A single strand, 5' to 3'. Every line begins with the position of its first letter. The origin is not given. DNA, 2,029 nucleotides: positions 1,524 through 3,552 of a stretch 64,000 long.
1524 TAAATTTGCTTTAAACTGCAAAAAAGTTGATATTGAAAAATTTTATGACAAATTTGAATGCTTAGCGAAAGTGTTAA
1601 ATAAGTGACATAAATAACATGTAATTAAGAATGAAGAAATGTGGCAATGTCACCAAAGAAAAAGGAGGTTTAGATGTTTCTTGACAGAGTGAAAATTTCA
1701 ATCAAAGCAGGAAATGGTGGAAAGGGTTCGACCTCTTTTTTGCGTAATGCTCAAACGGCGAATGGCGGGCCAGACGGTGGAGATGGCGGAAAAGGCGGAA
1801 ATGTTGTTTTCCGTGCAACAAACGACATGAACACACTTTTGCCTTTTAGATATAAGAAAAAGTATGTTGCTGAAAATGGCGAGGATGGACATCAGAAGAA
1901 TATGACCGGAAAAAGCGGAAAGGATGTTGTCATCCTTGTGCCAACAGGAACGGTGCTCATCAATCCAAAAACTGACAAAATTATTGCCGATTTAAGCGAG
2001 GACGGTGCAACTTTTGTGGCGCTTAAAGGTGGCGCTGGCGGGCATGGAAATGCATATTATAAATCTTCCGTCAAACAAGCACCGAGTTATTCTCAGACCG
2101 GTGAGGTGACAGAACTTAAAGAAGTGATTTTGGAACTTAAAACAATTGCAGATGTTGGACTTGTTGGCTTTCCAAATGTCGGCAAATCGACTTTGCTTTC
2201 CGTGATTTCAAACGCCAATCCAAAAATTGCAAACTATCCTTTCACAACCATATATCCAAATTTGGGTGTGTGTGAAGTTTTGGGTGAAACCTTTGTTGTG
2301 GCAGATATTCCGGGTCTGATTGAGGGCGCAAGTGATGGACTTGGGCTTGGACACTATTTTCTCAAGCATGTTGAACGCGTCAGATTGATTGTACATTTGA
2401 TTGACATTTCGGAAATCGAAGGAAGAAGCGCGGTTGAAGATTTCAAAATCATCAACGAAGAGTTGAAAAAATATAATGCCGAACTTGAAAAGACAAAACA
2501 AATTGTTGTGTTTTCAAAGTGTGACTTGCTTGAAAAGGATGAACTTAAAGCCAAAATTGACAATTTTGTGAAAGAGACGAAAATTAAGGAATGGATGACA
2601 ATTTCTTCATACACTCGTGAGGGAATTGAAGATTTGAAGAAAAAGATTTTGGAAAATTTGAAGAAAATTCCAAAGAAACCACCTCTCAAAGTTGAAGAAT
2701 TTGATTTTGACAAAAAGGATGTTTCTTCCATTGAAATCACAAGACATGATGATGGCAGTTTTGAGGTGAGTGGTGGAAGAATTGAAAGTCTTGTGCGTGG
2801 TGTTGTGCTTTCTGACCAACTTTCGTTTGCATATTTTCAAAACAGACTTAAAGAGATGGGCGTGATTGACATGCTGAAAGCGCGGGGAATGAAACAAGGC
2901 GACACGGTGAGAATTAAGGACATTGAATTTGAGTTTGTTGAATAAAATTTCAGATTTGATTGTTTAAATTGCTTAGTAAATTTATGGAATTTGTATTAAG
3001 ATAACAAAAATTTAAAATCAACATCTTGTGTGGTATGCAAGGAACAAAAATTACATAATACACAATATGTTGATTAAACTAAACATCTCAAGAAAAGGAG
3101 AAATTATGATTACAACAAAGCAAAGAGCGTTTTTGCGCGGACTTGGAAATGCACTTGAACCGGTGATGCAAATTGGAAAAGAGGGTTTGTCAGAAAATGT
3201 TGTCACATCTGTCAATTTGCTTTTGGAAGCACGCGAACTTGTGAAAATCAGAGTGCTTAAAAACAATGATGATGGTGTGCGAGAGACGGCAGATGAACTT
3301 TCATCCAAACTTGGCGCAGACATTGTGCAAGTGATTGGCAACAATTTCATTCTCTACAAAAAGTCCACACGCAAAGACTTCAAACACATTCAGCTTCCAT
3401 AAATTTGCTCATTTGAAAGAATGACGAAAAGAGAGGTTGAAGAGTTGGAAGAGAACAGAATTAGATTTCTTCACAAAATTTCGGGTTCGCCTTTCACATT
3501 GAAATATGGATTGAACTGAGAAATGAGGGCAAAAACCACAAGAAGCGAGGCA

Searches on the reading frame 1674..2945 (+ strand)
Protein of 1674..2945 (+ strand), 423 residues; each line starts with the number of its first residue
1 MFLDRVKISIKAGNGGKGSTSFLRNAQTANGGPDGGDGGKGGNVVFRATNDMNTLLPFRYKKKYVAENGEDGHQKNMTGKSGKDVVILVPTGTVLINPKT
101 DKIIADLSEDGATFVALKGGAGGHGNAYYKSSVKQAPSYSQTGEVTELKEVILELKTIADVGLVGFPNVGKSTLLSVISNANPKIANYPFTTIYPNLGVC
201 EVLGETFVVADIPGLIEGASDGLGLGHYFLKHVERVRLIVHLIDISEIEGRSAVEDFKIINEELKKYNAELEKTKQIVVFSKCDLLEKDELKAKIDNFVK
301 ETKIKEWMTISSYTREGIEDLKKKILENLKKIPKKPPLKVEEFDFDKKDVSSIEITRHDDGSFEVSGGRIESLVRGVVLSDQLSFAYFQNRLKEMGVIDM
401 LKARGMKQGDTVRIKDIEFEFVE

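Call 15: find_encoding_contigs(protein=window:1674-2945:+, flank=10000, max_places=6)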
Protein window:1674-2945:+ (423 aa): 8 contigs read that carry it; 4 places shown.
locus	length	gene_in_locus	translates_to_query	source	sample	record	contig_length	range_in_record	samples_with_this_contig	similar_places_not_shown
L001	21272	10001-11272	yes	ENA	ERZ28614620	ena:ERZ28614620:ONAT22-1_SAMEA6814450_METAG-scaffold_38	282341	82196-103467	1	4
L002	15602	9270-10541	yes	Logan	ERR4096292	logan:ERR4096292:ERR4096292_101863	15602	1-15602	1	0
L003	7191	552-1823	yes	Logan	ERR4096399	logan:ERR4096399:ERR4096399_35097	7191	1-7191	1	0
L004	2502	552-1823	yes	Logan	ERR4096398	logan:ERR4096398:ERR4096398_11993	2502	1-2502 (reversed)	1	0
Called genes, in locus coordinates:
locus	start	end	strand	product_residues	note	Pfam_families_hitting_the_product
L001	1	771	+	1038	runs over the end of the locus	PF09479:Flg_new, PF13385:Laminin_G_3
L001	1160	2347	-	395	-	-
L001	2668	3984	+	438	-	PF00275:EPSP_synthase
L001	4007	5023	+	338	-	-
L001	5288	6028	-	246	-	PF00106:adh_short, PF08659:KR, PF23441:SDR (weak), PF13561:adh_short_C2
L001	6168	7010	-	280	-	PF02645:DegV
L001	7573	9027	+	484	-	PF01336:tRNA_anti-codon, PF00152:tRNA-synt_2, PF01409:tRNA-synt_2d (faint)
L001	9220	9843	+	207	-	PF00730:HhH-GPD, PF00633:HHH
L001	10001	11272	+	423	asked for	PF01018:GTP1_OBG, PF02421:FeoB_N, PF01926:MMR_HSR1, PF09269:DUF1967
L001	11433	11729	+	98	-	PF01985:CRS1_YhbY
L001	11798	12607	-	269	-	-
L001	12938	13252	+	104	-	PF02410:RsfS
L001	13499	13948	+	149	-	PF01451:LMWPc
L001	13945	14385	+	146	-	PF02502:LacAB_rpiB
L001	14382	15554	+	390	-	-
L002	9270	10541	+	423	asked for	PF01018:GTP1_OBG, PF02421:FeoB_N, PF01926:MMR_HSR1, PF09269:DUF1967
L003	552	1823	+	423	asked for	PF01018:GTP1_OBG, PF02421:FeoB_N, PF01926:MMR_HSR1, PF09269:DUF1967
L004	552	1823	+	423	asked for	PF01018:GTP1_OBG, PF02421:FeoB_N, PF01926:MMR_HSR1, PF09269:DUF1967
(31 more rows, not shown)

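Call 16: search_protein_families(library=ncbifam, proteins=[window:1674-2945:+])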
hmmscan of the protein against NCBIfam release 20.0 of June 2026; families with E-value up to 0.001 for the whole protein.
window:1674-2945:+ (423 aa): 23 families
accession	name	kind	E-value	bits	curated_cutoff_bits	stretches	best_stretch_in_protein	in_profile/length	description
NF008955.0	PRK12297.1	equivalog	1.3e-157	525.1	406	1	1-422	2-428/429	GTPase ObgE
TIGR02729.1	Obg_CgtA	equivalog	1e-128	429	280.25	1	2-329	1-328/329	Obg family GTPase CgtA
NF008956.1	PRK12299.1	equivalog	4.2e-126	420.3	300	1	1-330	1-326/327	GTPase ObgE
NF008954.1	PRK12296.1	equivalog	1.1e-114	383.5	377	1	2-421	4-436/470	GTPase ObgE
NF007171.0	PRK09602.1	subfamily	2.1e-21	76.2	387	2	160-202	4-46/397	YchF-related putative GTPase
TIGR00092.1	TIGR00092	equivalog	1.9e-20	73.3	279.2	1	161-339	5-204/368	redox-regulated ATPase YchF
TIGR03595.1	Obg_CgtA_exten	equivalog_domain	9.6e-20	70.2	37.65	1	353-422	1-70/70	Obg family GTPase CgtA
NF000908.1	PRK00089.1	equivalog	1e-16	61.1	237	1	161-333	6-171/291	GTPase Era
TIGR03156.1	GTP_HflX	equivalog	1.5e-14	53.7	216.75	1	157-328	188-350/351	GTPase HflX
TIGR00231.1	small_GTP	domain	8.3e-14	51.7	42.5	1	159-325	4-162/164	GTP-binding protein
NF008280.0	PRK11058.1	equivalog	2e-11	43.3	441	1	158-329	197-361/426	ribosome rescue GTPase HflX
TIGR03594.1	GTPase_EngA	equivalog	1.1e-10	41.1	306.7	1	160-332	177-349/432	ribosome biogenesis GTPase Der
TIGR00436.1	era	equivalog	1e-09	38.2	116.25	1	161-335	3-169/270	GTPase Era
TIGR00437.1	feoB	equivalog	4.7e-09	35.5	315.65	1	165-327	1-152/594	ferrous iron transport protein B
TIGR03918.1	GTP_HydF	equivalog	3.1e-08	32.9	325.55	1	160-337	9-175/392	[FeFe] hydrogenase H-cluster maturation GTPase HydF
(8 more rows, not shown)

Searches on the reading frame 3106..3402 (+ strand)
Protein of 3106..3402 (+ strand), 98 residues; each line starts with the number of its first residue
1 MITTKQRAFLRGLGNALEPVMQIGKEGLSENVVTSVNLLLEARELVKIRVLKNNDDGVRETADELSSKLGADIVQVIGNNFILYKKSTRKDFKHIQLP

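Call 16: search_protein_families(library=ncbifam, proteins=[window:3106-3402:+])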
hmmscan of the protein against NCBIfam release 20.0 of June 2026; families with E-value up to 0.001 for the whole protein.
window:3106-3402:+ (98 aa): 2 families
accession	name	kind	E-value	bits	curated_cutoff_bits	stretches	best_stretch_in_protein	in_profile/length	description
TIGR00253.1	RNA_bind_YhbY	equivalog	2.3e-23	82.5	78.5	1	2-98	1-95/96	ribosome assembly RNA-binding protein YhbY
NF007669.0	PRK10343.1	equivalog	2.9e-14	53.1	175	1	2-90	3-91/97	ribosome assembly RNA-binding protein YhbY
